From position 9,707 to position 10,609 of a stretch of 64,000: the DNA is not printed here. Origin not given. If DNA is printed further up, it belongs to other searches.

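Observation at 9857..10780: Second GC-elevated islet: divergent XRE regulator plus unknown 200-aa protein, with strong SD and a GTG start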

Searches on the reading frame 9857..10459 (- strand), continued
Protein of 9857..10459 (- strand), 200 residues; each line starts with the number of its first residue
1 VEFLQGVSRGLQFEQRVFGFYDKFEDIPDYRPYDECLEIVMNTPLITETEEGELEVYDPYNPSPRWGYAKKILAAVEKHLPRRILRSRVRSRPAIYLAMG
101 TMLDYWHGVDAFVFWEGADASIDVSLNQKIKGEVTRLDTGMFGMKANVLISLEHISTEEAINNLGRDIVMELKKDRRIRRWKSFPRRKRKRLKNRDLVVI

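Call 48: fold_search(model_id=the predicted structure, library=pdb)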
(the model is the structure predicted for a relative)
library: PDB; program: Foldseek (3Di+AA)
matches with E <= 10: 130; with E <= 0.001: 0
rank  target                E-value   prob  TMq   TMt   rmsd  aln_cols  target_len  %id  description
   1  8xvg_K                6.6e-01  0.04  0.15  0.10  16.7       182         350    9  Structure of human NuA4/TIP60 complex (released 2024-07-24)
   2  8bao_A                9.1e-01  0.03  0.12  0.08  12.1        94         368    8  Dysgonamonadaceae bacterium CRISPR ancillary nuclease 2 (released 2022-11-30)
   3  5vbn_A                1.1e+00  0.03  0.11  0.06  14.4       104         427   16  Crystal Structure of human DNA polymerase epsilon B-subunit in complex with C-terminal domain of catalytic subunit (released 2017-08-02)
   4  1xmx                  1.2e+00  0.04  0.22  0.14  15.1       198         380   13  Crystal structure of protein VC1899 from Vibrio cholerae (released 2004-11-16)
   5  5vkd_A                1.9e+00  0.08  0.12  0.21   9.7        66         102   21  Crystal structure of C-terminal domain of Ebola (Bundibugyo) nucleoprotein in complex with Fab fragment (released 2018-04-25)
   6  4ic1_D                2.0e+00  0.04  0.14  0.13  14.5        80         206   19  Crystal structure of SSO0001 (released 2013-01-16)
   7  6k7x_C                2.3e+00  0.04  0.16  0.12  14.4       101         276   11  Human MCU-EMRE complex (released 2020-09-09)
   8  8bao_B                2.3e+00  0.02  0.11  0.07  13.2       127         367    9  Dysgonamonadaceae bacterium CRISPR ancillary nuclease 2 (released 2022-11-30)
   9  8z4i_A                2.4e+00  0.06  0.18  0.11   8.9        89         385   11  crystal structure of Cdn1 in complex with cA3 (released 2026-02-04)
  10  4qaz                  2.4e+00  0.03  0.09  0.14   8.1        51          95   22  The crystal structure of the C-terminal domain of Ebola (Zaire) nucleoprotein (released 2014-09-10)
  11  6qc4_c1               2.4e+00  0.01  0.13  0.12  17.4       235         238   16  Ovine respiratory supercomplex I+III2 open class 3 (released 2019-08-21)
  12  5e2x_E                2.6e+00  0.07  0.09  0.17   7.0        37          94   27  The crystal structure of the C-terminal domain of Ebola (Tai Forest) nucleoprotein (released 2015-10-21)
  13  8rxh_Sf               2.6e+00  0.04  0.11  0.21  16.2        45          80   13  CRYO-EM STRUCTURE OF LEISHMANIA MAJOR 80S RIBOSOME WITH A/P/E-site tRNA AND mRNA : PARENTAL STRAIN (released 2024-05-15)
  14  9qdq_C                2.8e+00  0.10  0.09  0.33   6.8        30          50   13  Cryo-EM structure of Upf1-Nmd4-Ebs1 in complex with RNA (released 2025-10-22)
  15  5dsd                  2.9e+00  0.08  0.09  0.15   7.5        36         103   30  The crystal structure of the C-terminal domain of Ebola (Bundibugyo) nucleoprotein (released 2015-09-30)
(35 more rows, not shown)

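Call 50: find_encoding_contigs(protein=P0013, flank=5000, max_places=2)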
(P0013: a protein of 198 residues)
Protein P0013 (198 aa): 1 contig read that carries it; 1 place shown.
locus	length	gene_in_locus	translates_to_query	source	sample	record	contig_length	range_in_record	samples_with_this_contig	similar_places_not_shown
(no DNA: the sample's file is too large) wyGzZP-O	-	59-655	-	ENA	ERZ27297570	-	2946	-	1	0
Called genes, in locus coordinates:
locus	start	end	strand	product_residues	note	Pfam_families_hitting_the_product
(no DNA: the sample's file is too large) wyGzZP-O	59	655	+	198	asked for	-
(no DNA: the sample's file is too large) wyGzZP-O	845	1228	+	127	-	PF00085:Thioredoxin (weak)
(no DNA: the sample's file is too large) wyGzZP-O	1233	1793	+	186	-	PF02600:DsbB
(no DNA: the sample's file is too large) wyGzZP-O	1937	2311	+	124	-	PF04977:DivIC (weak)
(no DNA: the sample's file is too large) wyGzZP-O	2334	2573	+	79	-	PF05768:Glrx-like (weak), PF00462:Glutaredoxin, PF13417:GST_N_3 (weak)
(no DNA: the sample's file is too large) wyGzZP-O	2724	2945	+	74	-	?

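Call 51: find_encoding_contigs(protein=P0050, flank=5000, max_places=2)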
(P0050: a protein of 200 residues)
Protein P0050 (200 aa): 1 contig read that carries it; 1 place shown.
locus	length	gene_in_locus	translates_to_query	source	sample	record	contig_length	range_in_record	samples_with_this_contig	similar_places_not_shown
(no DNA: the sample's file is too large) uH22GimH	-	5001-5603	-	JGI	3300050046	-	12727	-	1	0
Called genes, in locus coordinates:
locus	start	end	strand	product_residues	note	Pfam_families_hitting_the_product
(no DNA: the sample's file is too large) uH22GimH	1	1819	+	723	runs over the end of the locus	PF04932:Wzy_C, PF14561:TPR_20 (faint), PF12569:NatA_aux_su (weak), PF23914:TPR_CcmH_CycH (faint), PF25062:ARM_TT21_N (faint), PF13181:TPR_8 (faint), PF13428:TPR_14 (faint), PF14559:TPR_19 (weak), +5 more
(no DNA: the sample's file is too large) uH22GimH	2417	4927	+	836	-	PF07517:SecA_DEAD, PF01043:SecA_PP_bind, PF21090:P-loop_SecA, PF07516:SecA_SW, PF02810:SEC-C (weak)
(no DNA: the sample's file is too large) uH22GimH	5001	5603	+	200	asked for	-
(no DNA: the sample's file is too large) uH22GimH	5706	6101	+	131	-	PF00085:Thioredoxin (weak)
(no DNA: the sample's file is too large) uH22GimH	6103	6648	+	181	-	PF02600:DsbB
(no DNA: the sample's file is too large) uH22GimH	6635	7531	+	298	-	PF03690:MYG1_exonuc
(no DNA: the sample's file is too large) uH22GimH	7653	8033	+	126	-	PF04977:DivIC (weak)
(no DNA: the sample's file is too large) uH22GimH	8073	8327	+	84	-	PF00462:Glutaredoxin, PF13417:GST_N_3 (weak)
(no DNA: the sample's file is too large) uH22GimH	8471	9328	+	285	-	-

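Call 52: find_encoding_contigs(protein=P0042, flank=5000, max_places=2)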
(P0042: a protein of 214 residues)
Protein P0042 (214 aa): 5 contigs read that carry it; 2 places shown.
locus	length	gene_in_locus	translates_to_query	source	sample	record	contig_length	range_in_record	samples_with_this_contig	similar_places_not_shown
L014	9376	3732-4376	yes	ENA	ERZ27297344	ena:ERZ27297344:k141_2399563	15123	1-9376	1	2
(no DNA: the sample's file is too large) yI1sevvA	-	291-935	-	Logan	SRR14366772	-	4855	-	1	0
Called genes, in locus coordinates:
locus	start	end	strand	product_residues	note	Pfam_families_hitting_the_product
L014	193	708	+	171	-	-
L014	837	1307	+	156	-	PF04073:tRNA_edit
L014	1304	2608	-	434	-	PF01546:Peptidase_M20, PF07687:M20_dimer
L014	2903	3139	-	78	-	-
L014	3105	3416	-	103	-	-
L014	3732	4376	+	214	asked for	-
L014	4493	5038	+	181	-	PF00085:Thioredoxin (weak)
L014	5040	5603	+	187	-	PF02600:DsbB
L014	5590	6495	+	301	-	PF03690:MYG1_exonuc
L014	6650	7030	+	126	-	PF04977:DivIC (weak)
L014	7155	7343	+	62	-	PF00462:Glutaredoxin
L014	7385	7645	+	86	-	PF15919:HicB_lk_antitox (weak)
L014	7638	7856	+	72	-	PF07927:HicA_toxin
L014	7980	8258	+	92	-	-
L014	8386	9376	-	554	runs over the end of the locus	-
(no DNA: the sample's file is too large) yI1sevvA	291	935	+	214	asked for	-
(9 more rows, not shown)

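Call 53: list_cluster_members(proteins=[P0003, P0004, P0005, P0006, P0007, P0010, P0013, P0020, P0033, P0050])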
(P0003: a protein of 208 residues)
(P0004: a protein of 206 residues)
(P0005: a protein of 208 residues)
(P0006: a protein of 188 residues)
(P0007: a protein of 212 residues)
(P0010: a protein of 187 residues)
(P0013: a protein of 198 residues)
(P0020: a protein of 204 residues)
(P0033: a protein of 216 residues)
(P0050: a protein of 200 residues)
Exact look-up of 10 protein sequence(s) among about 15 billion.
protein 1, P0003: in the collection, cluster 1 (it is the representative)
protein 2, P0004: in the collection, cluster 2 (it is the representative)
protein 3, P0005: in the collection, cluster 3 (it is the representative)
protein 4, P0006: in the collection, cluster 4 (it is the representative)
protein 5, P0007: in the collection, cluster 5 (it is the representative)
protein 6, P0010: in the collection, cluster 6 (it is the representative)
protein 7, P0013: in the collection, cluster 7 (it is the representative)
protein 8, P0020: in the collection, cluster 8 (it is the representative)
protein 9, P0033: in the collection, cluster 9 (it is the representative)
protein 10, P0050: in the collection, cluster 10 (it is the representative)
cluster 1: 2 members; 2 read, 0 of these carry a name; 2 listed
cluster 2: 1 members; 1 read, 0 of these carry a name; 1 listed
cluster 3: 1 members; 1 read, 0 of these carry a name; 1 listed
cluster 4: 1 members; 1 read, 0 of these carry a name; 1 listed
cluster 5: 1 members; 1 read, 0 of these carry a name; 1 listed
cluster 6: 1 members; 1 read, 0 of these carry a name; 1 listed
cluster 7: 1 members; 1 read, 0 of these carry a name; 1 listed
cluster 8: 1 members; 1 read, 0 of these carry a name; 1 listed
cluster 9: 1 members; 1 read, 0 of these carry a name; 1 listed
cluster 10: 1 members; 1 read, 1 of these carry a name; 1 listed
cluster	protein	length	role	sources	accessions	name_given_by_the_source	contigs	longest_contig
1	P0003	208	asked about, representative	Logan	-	-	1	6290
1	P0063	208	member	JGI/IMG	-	-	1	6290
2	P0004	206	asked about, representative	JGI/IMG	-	-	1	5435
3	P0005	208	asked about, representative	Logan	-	-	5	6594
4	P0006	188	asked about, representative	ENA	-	-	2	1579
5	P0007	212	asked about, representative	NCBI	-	-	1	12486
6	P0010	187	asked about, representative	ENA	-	-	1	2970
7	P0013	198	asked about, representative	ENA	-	-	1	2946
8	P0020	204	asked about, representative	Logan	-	-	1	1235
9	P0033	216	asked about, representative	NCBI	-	-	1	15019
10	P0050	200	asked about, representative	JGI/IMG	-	hypothetical protein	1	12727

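Call 56: search_dna_similar(query=window:9857-10459:-, collection=phages, mode=protein, max_evalue=1, max_rows=10)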
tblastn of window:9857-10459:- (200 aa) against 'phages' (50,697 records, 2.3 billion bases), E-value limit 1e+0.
No match.

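Call 57: fold_search(model_id=the predicted structure, library=viral)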
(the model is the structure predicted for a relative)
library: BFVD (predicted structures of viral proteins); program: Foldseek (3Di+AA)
matches with E <= 10: 388; with E <= 0.001: 0
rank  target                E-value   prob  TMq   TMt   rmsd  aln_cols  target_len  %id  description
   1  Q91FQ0                3.3e-02  0.20  0.15  0.21  11.2       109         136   12  Uncharacterized protein 273R [Invertebrate iridescent virus 6]
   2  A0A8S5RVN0            8.2e-02  0.18  0.18  0.10  12.4       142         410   10  Uncharacterized protein [Siphoviridae sp. ctHip2]
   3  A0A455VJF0            1.0e-01  0.16  0.22  0.16  12.5       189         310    8  (no name in the UniProt tables at hand)
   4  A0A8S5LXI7            1.6e-01  0.16  0.24  0.32  17.3       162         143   15  Hydrolase [Siphoviridae sp. ctPL34]
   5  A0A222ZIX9            2.3e-01  0.30  0.24  0.42   7.2       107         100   13  VRR-Nuc domain protein [Arthrobacter phage Cheesy]
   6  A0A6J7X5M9            2.8e-01  0.04  0.15  0.12  24.8       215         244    8  Uncharacterized protein [uncultured Caudovirales phage]
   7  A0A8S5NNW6            3.2e-01  0.06  0.15  0.18  18.0       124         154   12  Hydrolase [Myoviridae sp. ctj3P51]
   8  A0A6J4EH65            3.4e-01  0.16  0.20  0.20   6.9        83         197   13  (no name in the UniProt tables at hand)
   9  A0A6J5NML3            4.8e-01  0.13  0.20  0.26   7.3       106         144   14  VRR-NUC domain containing protein [uncultured Caudovirales phage]
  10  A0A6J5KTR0            5.4e-01  0.15  0.24  0.33   5.8       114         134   13  VRR-NUC domain containing protein [uncultured Caudovirales phage]
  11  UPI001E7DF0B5         5.8e-01  0.14  0.27  0.36  13.3       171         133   10  (no name look-up for this kind of identifier)
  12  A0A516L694            6.2e-01  0.07  0.18  0.16  13.0       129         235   17  (no name in the UniProt tables at hand)
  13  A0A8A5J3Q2            6.6e-01  0.06  0.22  0.12  17.1       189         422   11  (no name in the UniProt tables at hand)
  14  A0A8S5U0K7            7.0e-01  0.25  0.20  0.42   6.3        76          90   13  Putative endonuclease [Siphoviridae sp. ctNEy24]
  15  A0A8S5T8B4            7.0e-01  0.04  0.14  0.09  12.3       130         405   11  ATP dependent helicase [Podoviridae sp. ctU557]
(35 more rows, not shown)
